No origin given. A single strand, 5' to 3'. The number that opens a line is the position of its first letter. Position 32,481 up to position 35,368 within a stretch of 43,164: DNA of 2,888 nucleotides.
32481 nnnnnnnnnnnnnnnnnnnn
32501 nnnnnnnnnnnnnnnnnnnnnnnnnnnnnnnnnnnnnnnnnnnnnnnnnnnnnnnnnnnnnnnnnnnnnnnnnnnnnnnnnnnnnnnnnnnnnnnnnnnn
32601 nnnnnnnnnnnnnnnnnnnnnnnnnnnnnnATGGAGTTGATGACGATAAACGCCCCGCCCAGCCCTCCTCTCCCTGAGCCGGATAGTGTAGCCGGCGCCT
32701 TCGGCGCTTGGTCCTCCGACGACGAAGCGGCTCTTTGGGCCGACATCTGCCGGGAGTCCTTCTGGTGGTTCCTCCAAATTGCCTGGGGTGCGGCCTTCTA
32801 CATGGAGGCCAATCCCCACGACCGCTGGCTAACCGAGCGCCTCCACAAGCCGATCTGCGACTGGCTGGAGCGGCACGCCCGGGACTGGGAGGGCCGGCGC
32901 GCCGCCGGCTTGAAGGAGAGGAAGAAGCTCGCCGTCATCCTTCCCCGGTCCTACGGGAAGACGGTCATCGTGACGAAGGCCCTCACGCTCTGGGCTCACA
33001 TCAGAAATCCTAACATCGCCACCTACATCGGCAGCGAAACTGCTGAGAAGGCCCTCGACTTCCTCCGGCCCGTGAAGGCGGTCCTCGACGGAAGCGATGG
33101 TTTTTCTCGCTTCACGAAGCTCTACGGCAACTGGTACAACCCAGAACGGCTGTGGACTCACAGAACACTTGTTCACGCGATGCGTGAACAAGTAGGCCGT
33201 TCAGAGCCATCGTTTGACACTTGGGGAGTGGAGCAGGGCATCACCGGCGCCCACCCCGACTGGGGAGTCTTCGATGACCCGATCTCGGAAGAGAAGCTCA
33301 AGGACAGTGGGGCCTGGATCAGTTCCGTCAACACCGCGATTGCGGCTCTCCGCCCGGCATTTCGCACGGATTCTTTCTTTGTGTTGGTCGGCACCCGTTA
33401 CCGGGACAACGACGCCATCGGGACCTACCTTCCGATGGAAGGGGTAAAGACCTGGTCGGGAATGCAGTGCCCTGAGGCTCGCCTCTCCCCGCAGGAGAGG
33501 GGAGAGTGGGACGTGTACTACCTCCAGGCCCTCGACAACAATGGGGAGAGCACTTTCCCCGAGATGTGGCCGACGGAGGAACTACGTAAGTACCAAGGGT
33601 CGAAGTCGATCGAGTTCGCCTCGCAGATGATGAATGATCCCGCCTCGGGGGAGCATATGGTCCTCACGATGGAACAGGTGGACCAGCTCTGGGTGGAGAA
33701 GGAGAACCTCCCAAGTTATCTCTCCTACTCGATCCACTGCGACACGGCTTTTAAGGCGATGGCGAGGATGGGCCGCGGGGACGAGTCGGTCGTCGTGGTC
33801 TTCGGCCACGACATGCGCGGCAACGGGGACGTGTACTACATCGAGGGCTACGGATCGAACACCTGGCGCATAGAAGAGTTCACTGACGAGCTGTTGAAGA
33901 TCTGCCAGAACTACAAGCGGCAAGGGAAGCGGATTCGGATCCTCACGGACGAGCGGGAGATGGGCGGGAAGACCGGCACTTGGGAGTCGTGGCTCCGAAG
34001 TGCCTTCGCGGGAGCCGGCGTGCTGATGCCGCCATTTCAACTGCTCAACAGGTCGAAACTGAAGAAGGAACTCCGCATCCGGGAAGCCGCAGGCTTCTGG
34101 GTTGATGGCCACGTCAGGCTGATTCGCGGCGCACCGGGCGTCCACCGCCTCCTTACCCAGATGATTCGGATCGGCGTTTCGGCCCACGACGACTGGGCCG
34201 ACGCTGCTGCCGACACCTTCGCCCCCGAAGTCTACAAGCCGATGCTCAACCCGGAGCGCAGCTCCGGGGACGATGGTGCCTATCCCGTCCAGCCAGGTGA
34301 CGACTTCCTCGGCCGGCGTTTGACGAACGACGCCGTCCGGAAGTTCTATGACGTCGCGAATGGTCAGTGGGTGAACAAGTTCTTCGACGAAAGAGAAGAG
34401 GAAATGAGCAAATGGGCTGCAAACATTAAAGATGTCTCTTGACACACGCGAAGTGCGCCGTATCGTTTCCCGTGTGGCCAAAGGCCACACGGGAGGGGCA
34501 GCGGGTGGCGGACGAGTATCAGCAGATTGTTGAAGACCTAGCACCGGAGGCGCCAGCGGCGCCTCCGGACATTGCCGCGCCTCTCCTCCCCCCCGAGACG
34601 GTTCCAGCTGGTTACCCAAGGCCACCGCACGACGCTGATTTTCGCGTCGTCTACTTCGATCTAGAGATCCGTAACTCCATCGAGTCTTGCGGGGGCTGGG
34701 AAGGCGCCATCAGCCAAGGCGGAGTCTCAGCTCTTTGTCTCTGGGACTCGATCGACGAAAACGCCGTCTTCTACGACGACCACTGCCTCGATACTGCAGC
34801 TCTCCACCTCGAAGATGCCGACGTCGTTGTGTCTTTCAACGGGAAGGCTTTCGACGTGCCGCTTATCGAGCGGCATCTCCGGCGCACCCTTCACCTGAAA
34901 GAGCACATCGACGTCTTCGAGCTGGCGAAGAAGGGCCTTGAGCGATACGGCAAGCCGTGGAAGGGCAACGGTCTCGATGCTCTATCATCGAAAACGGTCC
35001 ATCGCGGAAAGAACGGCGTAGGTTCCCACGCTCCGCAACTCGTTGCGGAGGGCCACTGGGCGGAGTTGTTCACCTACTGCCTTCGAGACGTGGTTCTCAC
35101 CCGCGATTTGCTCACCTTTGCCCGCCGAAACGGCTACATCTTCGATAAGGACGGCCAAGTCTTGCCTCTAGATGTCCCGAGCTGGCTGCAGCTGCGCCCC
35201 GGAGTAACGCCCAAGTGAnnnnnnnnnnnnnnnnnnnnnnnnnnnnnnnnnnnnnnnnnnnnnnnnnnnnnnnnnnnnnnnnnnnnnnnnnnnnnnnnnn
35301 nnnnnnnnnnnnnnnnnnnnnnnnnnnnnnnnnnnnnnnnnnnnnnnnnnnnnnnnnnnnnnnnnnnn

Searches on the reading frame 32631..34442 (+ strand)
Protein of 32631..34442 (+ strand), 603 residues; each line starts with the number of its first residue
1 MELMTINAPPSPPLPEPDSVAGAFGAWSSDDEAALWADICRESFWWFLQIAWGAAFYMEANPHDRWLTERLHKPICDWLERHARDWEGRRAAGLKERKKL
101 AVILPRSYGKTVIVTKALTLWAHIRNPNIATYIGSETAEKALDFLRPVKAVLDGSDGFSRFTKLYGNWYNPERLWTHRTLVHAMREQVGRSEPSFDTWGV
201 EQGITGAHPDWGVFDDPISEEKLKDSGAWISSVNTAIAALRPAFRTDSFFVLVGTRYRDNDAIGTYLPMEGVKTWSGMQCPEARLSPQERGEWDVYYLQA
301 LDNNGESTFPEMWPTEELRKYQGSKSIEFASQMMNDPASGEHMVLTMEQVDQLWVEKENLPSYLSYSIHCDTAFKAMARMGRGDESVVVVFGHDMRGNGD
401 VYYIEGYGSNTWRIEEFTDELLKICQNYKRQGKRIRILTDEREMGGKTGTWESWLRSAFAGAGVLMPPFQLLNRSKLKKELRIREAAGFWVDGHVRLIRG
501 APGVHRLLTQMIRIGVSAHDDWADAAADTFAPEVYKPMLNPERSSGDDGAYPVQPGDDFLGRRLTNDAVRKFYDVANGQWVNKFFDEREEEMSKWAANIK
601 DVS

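Call 33: search_protein_families(library=phrogs, proteins=[window:32631-34442:+], max_evalue=0.001)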
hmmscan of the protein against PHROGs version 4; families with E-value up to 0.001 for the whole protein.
window:32631-34442:+ (603 aa): 3 families
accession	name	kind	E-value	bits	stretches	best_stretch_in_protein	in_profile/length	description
phrog_38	-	head and packaging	3.3e-53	182.4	1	34-531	266-701/760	terminase large subunit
phrog_5573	-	head and packaging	4.9e-11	43.5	1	286-536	5-237/250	terminase large subunit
phrog_4758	-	head and packaging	3.1e-09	37.5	1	64-267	34-218/243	terminase large subunit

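Call 91: search_dna_similar(query=window:32631-34442:+, collection=phages, mode=protein, max_evalue=1e-10, max_rows=12)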
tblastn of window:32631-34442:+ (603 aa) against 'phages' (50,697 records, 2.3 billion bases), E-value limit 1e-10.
Records with a match: 1; places in all: 1; records where one place covers at least 80% of the query: 0.
Best place of each record, by identity: <60% 1.
By first word of the organism name: Caudoviricetes 1.
By host as written in the record: Methanomicrobiales 1.
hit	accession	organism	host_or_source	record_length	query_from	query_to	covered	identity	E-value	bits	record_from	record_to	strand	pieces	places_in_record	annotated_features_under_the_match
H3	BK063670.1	Caudoviricetes sp. vir526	Methanomicrobiales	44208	43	335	49%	26.8%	2e-12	77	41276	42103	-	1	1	terminase large subunit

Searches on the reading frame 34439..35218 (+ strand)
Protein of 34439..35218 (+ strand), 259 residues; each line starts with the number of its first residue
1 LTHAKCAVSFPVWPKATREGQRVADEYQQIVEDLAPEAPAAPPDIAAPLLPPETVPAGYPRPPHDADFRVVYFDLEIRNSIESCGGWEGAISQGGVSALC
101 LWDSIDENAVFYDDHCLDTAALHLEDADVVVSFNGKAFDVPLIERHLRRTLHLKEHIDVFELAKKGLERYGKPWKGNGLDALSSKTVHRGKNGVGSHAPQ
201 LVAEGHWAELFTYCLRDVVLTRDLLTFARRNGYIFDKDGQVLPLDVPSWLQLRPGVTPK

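Call 33: search_protein_families(library=phrogs, proteins=[window:34439-35218:+], max_evalue=0.001)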
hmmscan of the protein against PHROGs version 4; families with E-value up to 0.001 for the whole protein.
window:34439-35218:+ (259 aa): 2 families
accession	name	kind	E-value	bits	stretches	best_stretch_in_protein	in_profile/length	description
phrog_403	-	DNA, RNA and nucleotide metabolism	2.4e-11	44.1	1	101-229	118-247/321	DNA polymerase exonuclease subunit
phrog_17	-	DNA, RNA and nucleotide metabolism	0.00024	20.2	1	108-226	706-822/1445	DNA polymerase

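Call 36: search_protein_families(library=pfam, proteins=[window:34439-35218:+], max_evalue=0.1)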
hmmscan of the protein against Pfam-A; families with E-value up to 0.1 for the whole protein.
window:34439-35218:+ (259 aa): 2 families
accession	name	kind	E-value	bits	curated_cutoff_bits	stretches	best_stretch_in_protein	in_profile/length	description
PF13482.12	RNase_H_2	-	6.3e-07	29.9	22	1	118-165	49-98/165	RNase_H superfamily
PF10108.15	DNA_pol_B_exo2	-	1e-05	25.8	24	1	156-221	105-166/213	Predicted 3'-5' exonuclease related to the exonuclease domain of PolB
